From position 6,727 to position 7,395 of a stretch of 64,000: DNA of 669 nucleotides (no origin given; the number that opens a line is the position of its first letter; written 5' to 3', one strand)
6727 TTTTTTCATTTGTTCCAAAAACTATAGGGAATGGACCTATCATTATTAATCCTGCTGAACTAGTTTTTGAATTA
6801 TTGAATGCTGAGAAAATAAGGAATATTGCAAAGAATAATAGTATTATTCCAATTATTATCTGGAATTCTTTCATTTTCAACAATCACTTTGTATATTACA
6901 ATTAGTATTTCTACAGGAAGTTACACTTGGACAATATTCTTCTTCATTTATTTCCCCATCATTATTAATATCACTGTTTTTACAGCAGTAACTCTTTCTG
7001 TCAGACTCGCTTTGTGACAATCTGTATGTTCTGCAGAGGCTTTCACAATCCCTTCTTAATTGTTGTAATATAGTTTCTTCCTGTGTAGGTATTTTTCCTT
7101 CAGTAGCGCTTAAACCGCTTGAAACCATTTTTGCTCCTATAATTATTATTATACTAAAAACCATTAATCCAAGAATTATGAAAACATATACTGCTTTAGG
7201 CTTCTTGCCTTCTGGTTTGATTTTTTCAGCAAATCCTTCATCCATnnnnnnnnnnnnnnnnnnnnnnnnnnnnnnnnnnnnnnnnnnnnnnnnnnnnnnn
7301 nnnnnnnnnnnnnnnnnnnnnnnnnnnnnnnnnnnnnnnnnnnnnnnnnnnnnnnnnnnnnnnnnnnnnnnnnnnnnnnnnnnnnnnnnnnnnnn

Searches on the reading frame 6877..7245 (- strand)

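Call 51: search_protein_families(library=pfam, proteins=[window:6877-7245:-], max_evalue=0.01)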
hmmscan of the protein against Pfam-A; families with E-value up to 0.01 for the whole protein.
window:6877-7245:- (122 aa): 1 family
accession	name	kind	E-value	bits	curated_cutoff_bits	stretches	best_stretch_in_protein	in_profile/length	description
PF03137.26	OATP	-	0.0048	15.7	25.8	1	8-113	356-457/545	Organic Anion Transporter Polypeptide (OATP) family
